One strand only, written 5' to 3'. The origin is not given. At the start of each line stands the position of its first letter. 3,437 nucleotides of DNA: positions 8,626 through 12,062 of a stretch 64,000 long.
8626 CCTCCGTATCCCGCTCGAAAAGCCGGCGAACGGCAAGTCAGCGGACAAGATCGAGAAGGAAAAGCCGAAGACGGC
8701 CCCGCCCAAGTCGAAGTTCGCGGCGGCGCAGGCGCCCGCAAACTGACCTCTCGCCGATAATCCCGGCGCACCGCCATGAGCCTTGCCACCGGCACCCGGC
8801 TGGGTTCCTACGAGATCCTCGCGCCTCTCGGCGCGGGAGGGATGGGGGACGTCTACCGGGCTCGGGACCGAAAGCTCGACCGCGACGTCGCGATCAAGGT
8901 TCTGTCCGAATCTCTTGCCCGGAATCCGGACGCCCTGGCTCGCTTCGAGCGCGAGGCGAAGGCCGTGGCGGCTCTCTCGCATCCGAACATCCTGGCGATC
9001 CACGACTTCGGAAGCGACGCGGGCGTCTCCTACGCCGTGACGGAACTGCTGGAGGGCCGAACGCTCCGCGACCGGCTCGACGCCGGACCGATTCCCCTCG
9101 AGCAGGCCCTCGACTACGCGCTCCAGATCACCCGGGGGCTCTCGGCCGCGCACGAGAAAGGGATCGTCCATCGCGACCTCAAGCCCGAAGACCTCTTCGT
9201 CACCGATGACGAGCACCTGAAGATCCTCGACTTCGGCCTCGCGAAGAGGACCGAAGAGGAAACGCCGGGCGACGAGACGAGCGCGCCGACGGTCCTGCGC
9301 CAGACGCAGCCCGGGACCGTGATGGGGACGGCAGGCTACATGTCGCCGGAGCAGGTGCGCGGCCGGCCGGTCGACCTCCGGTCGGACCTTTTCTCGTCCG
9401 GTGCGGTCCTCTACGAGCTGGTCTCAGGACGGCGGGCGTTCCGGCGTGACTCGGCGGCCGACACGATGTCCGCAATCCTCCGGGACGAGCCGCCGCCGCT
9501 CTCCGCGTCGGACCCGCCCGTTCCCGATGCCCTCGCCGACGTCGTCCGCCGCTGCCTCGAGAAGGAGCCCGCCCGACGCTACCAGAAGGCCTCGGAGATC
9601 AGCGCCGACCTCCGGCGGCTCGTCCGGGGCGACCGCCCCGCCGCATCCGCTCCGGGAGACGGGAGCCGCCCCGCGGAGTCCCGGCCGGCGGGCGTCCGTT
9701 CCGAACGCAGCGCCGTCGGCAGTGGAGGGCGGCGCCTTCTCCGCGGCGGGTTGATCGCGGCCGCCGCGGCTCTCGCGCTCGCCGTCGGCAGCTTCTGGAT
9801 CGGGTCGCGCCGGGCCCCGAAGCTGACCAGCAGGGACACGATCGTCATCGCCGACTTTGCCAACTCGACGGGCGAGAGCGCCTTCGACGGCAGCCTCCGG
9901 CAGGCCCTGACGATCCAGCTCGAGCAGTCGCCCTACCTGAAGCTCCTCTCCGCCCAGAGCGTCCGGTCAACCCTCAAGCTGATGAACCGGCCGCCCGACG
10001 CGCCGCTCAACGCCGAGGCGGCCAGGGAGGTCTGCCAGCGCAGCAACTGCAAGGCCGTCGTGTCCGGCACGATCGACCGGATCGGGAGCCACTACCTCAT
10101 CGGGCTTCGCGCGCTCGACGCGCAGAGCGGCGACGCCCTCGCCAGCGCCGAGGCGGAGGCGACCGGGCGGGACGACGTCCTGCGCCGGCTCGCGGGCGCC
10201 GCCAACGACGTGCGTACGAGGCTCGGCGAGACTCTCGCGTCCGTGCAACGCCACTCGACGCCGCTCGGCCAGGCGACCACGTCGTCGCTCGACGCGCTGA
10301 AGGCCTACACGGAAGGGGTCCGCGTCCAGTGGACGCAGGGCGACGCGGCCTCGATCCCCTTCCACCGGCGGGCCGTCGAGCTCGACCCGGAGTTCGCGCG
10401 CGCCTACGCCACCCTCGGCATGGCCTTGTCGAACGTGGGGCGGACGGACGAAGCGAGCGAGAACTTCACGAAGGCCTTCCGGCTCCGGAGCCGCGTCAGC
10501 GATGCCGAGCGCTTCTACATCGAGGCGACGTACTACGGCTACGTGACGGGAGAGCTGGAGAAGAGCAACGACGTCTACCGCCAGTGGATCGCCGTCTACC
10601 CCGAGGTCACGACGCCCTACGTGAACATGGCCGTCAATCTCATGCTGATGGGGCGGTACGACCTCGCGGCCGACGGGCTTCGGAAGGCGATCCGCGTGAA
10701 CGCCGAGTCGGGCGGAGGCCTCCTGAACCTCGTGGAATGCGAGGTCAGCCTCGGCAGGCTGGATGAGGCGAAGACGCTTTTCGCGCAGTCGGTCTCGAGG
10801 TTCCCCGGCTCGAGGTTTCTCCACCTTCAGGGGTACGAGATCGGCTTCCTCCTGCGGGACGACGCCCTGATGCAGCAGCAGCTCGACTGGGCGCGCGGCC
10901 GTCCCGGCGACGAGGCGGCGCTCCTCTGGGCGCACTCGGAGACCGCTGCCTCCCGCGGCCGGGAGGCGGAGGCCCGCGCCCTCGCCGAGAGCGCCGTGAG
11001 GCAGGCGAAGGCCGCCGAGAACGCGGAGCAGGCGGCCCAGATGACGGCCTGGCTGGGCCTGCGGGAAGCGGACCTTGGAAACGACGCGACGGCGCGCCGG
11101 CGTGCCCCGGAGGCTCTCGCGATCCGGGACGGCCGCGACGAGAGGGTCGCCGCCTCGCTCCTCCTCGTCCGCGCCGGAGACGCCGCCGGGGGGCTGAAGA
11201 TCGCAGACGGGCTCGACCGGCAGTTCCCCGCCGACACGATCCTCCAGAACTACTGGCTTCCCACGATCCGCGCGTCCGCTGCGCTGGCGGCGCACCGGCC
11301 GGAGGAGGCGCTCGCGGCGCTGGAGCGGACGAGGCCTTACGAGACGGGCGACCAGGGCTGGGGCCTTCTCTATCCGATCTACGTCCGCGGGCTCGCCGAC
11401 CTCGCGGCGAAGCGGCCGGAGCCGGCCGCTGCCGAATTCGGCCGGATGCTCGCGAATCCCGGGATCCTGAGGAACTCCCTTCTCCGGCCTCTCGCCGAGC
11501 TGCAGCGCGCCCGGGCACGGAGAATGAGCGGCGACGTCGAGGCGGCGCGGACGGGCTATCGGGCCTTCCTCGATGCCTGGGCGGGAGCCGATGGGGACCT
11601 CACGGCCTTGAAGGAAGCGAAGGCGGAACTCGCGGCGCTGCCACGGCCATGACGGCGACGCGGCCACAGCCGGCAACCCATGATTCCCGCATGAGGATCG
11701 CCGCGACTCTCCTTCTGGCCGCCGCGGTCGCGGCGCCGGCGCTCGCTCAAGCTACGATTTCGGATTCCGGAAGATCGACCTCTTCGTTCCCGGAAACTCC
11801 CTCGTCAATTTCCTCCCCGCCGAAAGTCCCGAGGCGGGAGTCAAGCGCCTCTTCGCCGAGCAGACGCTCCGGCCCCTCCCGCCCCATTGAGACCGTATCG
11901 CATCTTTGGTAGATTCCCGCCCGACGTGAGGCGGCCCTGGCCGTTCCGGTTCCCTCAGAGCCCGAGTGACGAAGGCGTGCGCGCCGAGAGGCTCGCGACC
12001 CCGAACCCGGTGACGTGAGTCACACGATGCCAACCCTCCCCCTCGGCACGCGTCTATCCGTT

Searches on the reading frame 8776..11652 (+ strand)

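Call 5: search_protein_families(library=pfam, proteins=[window:8776-11652:+], max_evalue=0.1)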
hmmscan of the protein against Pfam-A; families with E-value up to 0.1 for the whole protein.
window:8776-11652:+ (958 aa): 15 families
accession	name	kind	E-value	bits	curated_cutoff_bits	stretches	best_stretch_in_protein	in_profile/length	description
PF00069.31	Pkinase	-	1.3e-47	162.8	31.7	1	12-270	1-253/263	Protein kinase domain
PF07714.23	PK_Tyr_Ser-Thr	-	2.3e-31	109.5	23.1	1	15-270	4-250/258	Protein tyrosine and serine/threonine kinase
PF13181.12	TPR_8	-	2.6e-09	37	25.7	1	541-571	1-31/34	Tetratricopeptide repeat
PF00515.34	TPR_1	-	4.1e-09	36.3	27.8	1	541-571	1-31/34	Tetratricopeptide repeat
PF07719.23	TPR_2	-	2e-08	34.1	27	1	541-570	1-30/34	Tetratricopeptide repeat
PF13424.12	TPR_12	-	3.3e-07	30.8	30.1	2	613-674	4-73/77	Tetratricopeptide repeat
PF14559.12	TPR_19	-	1.5e-06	28.9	25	1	622-684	1-64/68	Tetratricopeptide repeat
PF03109.22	ABC1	-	1.9e-06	27.6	22.9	1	122-163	180-221/244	ABC1 atypical kinase-like domain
PF13428.12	TPR_14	-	3.6e-06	27.6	23.5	0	649-684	4-39/44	Tetratricopeptide repeat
PF13431.12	TPR_17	-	1.3e-05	25.5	24.4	1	532-560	4-32/34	Tetratricopeptide repeat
PF13174.12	TPR_6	-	9.7e-05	23.2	26.3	0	649-679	3-33/33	Tetratricopeptide repeat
PF13414.12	TPR_11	-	0.00058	19.9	26.8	0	531-553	18-40/42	TPR repeat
PF13432.12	TPR_16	-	0.014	16.3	32.7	1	625-679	10-64/65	Tetratricopeptide repeat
PF04733.20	Coatomer_E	-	0.037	13.9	21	1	608-672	197-262/290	Coatomer epsilon subunit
PF13374.12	TPR_10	-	0.039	14.4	27.5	1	541-574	2-35/42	Tetratricopeptide repeat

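Call 6: search_protein_families(library=ncbifam, proteins=[window:8776-11652:+], max_evalue=0.1)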
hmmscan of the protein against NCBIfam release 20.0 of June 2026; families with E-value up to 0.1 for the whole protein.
window:8776-11652:+ (958 aa): 32 families (the best 25 are shown)
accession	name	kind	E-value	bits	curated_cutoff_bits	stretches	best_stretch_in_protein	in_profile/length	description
NF033483.0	PknB_PASTA_kin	equivalog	1.2e-90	305.2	450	1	11-293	8-279/563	Stk1 family PASTA domain-containing Ser/Thr kinase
NF052427.1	StpK7MSMEG_1200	equivalog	6.8e-61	206.5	900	1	6-364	3-337/601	serine/threonine protein kinase StpK7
TIGR04510.1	mod_pep_cyc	subfamily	1.4e-60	205.8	400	1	327-852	216-752/814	putative peptide modification system cyclase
NF047741.1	antiphage_MADS6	equivalog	1.8e-49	168.8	460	2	84-296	272-473/612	methylation-associated defense system protein kinase MAD6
TIGR03903.1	TOMM_kin_cyc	equivalog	1.1e-43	149.4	705.75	1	36-282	4-247/1267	TOMM system kinase/cyclase fusion protein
NF009651.0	PRK13184.1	equivalog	1.7e-40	138.8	839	1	10-286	2-294/932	serine/threonine-protein kinase PknD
NF053615.1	SerThrKinAfsKStmc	equivalog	1e-28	100.5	1300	1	7-278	10-263/809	protein serine/threonine kinase AfsK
NF038150.1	lanthi_synth_IV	equivalog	1.2e-25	90.1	650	1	22-289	201-460/851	class IV lanthionine synthetase LanL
NF033442.0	BREX_PglW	equivalog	1.3e-16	59.5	990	1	9-282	203-486/1391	BREX system serine/threonine kinase PglW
NF038151.1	lanthi_synth_III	equivalog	8.4e-14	50.9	575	1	11-164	221-391/833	class III lanthionine synthetase LanKC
TIGR02521.1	type_IV_pilW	equivalog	7.4e-13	48.6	154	2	532-674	56-197/234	type IV pilus biogenesis/stability protein PilW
TIGR02917.1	PEP_TPR_lipo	equivalog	9.8e-11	40.3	312.2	1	531-679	387-532/899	XrtA/PEP-CTERM system TPR-repeat protein PrsT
NF058632.1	SerThrKinPrkT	equivalog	1.1e-08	34.5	280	1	11-154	22-163/322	serine/threonine protein kinase PrkT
TIGR03724.2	arch_bud32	equivalog_domain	5.5e-07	29.3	125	1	57-162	40-137/193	KEOPS complex kinase/ATPase Bud32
NF011463.0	PRK14879.1-4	equivalog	3e-06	26.8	188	1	55-160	63-164/237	Kae1-associated kinase Bud32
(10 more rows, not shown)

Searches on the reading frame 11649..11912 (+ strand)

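Call 5: search_protein_families(library=pfam, proteins=[window:11649-11912:+], max_evalue=0.1)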
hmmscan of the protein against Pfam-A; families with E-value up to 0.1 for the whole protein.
window:11649-11912:+ (87 aa): 1 family
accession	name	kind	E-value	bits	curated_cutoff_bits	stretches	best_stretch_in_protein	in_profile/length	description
PF23710.1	DUF7155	-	0.041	14.5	27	1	14-40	3-29/90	Family of unknown function (DUF7155)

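Call 6: search_protein_families(library=ncbifam, proteins=[window:11649-11912:+], max_evalue=0.1)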
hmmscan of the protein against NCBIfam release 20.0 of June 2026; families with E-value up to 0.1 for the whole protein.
window:11649-11912:+ (87 aa): 0 families
